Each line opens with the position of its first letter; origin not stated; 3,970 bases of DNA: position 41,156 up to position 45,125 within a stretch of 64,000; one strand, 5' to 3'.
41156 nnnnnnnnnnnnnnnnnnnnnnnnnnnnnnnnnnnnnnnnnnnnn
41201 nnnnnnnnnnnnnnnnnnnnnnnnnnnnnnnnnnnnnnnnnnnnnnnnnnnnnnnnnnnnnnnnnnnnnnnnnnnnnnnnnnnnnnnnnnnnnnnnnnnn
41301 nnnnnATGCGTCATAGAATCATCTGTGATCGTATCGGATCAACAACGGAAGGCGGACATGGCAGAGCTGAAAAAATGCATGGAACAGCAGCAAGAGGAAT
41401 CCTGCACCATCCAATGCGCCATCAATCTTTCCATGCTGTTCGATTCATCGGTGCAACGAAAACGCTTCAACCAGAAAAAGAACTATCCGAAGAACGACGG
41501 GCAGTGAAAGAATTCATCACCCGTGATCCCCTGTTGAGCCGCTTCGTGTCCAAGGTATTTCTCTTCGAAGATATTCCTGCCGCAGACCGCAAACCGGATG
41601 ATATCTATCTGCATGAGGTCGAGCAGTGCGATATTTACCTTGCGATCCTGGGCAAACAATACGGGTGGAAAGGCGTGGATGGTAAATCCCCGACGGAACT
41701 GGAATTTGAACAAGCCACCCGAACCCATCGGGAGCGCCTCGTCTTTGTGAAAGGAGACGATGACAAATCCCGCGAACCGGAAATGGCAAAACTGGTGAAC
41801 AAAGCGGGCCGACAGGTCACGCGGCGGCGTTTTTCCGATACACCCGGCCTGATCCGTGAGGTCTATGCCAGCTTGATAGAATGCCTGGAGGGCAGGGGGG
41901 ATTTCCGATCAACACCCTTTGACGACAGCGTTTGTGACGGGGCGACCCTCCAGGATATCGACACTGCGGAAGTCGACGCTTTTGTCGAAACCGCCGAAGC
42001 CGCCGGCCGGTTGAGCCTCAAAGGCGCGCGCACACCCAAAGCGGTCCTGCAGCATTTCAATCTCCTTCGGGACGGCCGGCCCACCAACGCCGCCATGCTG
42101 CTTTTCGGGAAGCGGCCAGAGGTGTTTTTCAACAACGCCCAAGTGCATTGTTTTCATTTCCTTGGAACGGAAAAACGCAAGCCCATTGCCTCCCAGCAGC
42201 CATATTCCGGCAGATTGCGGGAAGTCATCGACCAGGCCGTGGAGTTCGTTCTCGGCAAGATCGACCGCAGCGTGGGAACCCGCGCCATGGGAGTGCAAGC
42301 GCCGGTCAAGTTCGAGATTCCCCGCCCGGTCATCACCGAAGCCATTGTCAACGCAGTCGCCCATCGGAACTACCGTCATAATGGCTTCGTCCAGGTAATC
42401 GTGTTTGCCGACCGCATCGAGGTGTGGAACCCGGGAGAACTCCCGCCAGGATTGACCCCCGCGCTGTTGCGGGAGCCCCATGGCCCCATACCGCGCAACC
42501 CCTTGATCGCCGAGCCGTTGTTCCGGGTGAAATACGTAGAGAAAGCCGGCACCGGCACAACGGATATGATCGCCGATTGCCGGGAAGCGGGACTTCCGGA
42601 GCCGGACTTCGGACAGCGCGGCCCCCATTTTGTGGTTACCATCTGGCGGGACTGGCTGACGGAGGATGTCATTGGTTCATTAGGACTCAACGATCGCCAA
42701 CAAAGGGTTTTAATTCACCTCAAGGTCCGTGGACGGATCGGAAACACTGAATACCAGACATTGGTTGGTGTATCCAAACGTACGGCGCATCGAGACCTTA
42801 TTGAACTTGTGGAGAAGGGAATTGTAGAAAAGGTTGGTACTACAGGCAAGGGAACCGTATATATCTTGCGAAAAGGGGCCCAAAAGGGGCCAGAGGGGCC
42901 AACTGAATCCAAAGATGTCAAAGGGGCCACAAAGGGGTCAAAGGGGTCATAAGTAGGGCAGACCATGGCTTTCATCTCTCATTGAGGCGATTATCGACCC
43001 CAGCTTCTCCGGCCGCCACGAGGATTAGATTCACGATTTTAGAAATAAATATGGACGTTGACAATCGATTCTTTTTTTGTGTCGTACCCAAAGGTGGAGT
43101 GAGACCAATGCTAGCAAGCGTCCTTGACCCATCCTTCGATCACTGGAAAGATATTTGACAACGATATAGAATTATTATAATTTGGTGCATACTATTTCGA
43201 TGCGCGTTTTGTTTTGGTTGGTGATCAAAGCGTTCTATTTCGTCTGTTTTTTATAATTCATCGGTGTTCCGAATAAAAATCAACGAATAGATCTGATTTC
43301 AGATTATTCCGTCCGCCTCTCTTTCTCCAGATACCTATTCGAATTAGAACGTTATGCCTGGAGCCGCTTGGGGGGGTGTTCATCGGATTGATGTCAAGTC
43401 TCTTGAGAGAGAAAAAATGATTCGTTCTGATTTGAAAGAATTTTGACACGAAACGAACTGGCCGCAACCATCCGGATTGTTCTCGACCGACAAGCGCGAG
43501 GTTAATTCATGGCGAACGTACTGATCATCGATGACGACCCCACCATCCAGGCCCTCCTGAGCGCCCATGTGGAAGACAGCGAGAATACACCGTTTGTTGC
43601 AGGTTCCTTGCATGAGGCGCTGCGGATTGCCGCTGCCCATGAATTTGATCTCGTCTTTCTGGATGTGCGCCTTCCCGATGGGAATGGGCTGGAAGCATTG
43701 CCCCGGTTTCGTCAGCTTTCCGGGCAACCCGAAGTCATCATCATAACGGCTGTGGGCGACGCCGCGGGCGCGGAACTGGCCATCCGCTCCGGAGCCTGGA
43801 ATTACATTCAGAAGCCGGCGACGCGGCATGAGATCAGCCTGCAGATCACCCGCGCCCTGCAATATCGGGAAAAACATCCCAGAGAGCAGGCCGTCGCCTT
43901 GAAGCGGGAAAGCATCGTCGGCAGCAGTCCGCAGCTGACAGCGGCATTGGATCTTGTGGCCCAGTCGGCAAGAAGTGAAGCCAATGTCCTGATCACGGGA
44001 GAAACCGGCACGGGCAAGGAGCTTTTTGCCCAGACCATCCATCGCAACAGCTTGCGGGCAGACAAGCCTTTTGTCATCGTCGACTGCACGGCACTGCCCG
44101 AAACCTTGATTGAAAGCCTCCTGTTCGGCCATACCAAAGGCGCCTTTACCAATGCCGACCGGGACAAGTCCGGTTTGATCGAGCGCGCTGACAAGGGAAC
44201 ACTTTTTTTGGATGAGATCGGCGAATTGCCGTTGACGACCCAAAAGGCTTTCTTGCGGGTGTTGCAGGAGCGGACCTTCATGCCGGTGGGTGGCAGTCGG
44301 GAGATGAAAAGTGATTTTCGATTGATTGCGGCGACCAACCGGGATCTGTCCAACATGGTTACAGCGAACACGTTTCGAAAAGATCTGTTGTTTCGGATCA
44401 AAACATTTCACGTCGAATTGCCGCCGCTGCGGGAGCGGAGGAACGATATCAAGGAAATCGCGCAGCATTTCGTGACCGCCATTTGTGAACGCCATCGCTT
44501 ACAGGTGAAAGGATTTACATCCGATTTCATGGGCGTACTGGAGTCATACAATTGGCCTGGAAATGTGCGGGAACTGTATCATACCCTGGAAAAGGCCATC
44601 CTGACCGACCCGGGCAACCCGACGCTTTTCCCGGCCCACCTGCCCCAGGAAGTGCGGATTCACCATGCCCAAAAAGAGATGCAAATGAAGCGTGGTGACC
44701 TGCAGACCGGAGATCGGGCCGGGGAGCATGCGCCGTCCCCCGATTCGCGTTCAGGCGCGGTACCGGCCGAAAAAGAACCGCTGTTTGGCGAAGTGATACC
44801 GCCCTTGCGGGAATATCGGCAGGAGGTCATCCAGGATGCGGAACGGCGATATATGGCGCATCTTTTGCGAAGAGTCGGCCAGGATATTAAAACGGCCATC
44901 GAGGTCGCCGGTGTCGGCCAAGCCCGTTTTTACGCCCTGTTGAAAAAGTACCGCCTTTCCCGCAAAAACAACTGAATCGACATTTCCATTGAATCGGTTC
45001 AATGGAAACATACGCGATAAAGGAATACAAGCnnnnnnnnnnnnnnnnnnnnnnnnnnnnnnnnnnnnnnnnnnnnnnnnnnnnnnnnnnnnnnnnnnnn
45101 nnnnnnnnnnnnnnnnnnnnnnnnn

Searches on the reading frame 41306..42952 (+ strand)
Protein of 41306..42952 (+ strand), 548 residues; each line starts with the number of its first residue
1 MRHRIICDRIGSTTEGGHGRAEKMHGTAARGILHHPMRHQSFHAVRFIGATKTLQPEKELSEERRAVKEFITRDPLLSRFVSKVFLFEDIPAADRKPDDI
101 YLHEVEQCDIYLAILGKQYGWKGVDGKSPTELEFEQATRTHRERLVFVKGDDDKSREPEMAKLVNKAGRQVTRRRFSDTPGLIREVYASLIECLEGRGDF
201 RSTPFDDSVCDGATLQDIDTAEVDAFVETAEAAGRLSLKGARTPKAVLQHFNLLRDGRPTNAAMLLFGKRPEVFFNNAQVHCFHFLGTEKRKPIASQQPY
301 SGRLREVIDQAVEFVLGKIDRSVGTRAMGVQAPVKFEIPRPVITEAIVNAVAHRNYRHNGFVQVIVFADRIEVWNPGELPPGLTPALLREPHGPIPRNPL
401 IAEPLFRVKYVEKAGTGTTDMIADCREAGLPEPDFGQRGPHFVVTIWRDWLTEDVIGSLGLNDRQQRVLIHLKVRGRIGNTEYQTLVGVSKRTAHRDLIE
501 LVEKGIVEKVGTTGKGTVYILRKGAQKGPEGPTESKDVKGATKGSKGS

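Call 35: search_protein_families(library=pfam, proteins=[window:41306-42952:+], max_evalue=0.001)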
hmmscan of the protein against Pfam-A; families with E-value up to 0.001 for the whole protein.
window:41306-42952:+ (548 aa): 4 families
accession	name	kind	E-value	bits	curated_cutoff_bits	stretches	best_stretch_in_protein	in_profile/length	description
PF13749.12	HATPase_c_4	-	3e-21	75.7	26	1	361-446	3-89/89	Putative ATP-dependent DNA helicase recG C-terminal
PF13271.11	DUF4062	-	1.1e-17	64.4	24.7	1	58-137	9-82/82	Domain of unknown function (DUF4062)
PF08220.18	HTH_DeoR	-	0.00033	20.8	21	1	464-510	1-47/57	DeoR-like helix-turn-helix domain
PF25213.1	HVO_A0261_N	-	0.00052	20.3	35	0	463-512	11-59/86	HVO_A0261 N-terminal domain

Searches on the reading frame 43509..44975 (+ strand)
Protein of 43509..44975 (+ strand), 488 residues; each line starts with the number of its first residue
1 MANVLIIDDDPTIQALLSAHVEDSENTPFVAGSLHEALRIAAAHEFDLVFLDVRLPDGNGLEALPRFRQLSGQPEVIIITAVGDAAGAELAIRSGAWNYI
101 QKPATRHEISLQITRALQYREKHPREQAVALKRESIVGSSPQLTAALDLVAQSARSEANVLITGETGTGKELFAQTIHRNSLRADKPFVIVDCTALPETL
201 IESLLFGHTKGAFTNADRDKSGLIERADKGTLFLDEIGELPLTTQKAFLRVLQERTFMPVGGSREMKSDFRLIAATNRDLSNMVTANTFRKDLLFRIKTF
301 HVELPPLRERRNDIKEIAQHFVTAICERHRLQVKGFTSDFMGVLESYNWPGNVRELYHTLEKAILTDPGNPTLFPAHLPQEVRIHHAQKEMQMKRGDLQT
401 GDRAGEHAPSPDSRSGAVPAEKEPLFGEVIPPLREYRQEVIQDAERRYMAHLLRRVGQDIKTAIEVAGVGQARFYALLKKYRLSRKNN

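Call 35: search_protein_families(library=pfam, proteins=[window:43509-44975:+], max_evalue=0.001)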
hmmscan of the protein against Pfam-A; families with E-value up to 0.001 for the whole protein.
window:43509-44975:+ (488 aa): 9 families
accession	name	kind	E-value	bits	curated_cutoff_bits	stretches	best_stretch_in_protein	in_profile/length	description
PF00158.32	Sigma54_activat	-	5.4e-66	221.9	20.2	1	136-302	1-167/168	Sigma-54 interaction domain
PF14532.12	Sigma54_activ_2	-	9.2e-23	81.4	25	1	137-307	1-138/138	Sigma-54 interaction domain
PF00072.30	Response_reg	-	2e-22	79.9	30.2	1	4-110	1-107/111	Response regulator receiver domain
PF25601.1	AAA_lid_14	-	5.6e-21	74.6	27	1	308-390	1-82/87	AAA+ ATPase lid domain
PF07728.20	AAA_5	-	3.7e-09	37.1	22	1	159-278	1-123/139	AAA domain (dynein-related subfamily)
PF07724.20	AAA_2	-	2.5e-05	24.8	27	1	156-285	2-132/166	AAA domain (Cdc48 subfamily)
PF01078.27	Mg_chelatase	-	3.9e-05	23.6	20.3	0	219-278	97-158/207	Magnesium chelatase, subunit ChlI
PF00004.35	AAA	-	9.3e-05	23.3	21.2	1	160-286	1-117/131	ATPase family associated with various cellular activities (AAA)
PF13191.12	AAA_16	-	0.00051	21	32.6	0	137-253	3-121/167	AAA ATPase domain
